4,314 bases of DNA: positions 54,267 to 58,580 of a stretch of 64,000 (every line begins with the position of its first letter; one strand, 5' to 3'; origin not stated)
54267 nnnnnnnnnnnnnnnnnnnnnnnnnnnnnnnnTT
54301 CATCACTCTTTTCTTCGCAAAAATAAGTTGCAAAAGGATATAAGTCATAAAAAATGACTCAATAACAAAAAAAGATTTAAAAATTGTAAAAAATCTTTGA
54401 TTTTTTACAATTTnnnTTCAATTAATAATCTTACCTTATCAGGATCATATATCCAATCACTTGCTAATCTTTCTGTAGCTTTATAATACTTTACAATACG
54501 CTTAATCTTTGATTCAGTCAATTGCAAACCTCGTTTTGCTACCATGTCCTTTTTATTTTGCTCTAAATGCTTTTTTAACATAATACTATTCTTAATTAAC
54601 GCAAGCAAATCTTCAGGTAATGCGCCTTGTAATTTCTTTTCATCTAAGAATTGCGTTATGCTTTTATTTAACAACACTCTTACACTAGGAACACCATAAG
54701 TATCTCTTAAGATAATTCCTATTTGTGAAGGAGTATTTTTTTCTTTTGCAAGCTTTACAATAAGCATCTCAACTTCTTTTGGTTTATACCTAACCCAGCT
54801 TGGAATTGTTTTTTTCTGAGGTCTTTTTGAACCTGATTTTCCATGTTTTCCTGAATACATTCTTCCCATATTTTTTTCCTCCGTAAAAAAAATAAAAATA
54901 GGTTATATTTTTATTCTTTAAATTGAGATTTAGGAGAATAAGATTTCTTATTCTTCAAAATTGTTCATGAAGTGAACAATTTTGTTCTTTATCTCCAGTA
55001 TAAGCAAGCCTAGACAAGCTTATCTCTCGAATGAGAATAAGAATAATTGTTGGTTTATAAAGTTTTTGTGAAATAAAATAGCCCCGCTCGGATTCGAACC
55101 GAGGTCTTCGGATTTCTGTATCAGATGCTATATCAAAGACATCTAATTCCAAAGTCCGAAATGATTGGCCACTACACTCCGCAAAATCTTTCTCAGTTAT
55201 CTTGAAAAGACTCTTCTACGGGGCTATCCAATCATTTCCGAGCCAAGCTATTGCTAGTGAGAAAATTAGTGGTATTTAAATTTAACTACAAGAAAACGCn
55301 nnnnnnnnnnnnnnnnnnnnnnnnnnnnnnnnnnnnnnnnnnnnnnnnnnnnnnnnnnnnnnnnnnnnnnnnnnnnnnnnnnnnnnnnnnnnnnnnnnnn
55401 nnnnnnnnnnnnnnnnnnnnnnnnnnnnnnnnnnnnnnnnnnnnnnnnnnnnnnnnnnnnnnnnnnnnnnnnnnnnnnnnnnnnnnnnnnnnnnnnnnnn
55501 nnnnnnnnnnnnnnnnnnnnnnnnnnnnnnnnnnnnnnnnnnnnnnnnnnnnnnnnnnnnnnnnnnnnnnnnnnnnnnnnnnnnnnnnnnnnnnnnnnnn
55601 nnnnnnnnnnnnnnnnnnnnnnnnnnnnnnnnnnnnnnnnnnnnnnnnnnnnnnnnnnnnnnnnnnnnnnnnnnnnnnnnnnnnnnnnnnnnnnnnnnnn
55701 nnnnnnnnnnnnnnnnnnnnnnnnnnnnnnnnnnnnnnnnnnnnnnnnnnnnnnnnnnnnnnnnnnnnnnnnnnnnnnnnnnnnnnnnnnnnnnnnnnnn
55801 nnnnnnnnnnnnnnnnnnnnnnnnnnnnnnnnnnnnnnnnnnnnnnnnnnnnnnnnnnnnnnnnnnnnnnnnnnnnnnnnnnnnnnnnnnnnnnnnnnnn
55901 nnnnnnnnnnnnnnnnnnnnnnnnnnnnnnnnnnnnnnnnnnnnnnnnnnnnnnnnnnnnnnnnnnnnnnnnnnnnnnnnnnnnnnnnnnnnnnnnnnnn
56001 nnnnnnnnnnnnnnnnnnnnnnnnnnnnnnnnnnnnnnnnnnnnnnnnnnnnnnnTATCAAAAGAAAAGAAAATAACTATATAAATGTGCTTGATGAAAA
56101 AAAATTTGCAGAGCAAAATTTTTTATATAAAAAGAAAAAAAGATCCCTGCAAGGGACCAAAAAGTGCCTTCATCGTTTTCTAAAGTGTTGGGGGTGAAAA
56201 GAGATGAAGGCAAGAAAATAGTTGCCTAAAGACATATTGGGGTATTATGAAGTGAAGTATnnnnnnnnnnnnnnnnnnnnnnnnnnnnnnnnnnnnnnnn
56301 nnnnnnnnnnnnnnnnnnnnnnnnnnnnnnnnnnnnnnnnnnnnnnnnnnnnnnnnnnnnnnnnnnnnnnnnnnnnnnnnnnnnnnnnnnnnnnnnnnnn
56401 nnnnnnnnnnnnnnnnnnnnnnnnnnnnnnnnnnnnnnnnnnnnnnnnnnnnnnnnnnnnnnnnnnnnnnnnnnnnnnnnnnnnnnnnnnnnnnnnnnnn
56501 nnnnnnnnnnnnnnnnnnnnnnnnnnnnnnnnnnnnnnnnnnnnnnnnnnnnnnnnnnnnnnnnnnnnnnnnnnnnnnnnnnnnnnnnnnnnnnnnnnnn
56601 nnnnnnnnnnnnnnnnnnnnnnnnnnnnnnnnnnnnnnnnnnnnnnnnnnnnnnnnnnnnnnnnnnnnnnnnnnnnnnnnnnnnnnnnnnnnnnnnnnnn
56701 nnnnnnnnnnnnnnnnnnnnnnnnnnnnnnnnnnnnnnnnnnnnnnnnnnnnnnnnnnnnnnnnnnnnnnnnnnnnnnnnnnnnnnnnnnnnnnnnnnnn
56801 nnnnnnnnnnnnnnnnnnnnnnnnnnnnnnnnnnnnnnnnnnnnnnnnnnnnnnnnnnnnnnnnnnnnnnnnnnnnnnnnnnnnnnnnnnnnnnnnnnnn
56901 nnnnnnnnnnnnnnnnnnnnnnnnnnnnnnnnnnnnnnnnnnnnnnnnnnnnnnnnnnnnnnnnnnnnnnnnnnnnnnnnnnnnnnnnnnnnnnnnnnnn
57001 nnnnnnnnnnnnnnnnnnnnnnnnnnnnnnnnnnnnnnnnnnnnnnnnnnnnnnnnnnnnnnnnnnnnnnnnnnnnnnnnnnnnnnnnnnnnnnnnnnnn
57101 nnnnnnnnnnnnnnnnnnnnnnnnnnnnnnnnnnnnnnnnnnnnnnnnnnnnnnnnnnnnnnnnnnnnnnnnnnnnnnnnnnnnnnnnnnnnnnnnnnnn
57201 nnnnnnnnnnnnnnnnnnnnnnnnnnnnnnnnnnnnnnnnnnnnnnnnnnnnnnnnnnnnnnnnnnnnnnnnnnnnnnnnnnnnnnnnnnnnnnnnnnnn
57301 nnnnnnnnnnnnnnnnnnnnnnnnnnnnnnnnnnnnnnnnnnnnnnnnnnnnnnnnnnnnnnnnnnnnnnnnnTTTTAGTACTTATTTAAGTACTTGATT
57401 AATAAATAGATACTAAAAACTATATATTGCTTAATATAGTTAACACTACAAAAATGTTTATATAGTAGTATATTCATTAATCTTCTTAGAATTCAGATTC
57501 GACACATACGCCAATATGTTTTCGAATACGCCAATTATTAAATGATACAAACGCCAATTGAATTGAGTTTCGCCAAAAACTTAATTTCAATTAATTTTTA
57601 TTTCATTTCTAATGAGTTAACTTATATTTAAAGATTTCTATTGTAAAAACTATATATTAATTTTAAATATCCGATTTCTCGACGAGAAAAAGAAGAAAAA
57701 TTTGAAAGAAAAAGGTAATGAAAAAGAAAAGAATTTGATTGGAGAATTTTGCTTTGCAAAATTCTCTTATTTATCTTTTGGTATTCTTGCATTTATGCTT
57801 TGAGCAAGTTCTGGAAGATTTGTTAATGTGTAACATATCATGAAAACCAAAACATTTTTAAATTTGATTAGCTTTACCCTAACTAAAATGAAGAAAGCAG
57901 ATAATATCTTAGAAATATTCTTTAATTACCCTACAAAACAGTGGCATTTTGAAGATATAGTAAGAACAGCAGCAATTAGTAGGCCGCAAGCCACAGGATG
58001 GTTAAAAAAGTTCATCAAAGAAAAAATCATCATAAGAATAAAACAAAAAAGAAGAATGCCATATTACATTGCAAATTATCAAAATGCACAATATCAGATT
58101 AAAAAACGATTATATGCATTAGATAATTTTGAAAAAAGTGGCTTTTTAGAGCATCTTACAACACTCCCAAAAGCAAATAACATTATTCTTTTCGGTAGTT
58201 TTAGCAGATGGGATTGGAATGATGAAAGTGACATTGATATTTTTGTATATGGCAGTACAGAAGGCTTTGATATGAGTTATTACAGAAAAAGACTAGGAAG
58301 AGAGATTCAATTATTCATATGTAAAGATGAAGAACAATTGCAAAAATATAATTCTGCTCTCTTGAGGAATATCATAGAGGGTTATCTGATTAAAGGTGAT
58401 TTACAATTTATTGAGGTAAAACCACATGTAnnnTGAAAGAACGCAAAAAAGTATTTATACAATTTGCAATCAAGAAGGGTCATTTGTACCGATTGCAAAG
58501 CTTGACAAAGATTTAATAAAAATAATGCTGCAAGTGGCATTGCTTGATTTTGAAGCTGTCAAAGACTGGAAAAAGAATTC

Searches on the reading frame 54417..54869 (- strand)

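Call 25: search_protein_families(library=pfam, proteins=[window:54417-54869:-], max_evalue=0.001)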
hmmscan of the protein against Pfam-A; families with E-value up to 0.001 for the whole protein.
window:54417-54869:- (151 aa): 2 families
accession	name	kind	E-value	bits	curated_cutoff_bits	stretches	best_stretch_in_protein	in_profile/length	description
PF08069.17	Ribosomal_S13_N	-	1e-25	89.9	25.4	1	1-60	1-60/60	Ribosomal S13/S15 N-terminal domain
PF00312.27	Ribosomal_S15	-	3.6e-12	46.7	31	1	74-147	8-79/81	Ribosomal protein S15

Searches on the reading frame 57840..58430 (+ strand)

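Call 25: search_protein_families(library=pfam, proteins=[window:57840-58430:+], max_evalue=0.001)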
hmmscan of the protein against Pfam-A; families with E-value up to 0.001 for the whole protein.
window:57840-58430:+ (197 aa): 2 families
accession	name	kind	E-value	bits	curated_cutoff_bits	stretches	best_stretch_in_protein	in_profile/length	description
PF18765.7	Polbeta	-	5.4e-09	36.5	26.9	1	109-181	10-84/93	Polymerase beta, Nucleotidyltransferase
PF01909.29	NTP_transf_2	-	5.9e-07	30.2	21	1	108-173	10-70/93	Nucleotidyltransferase domain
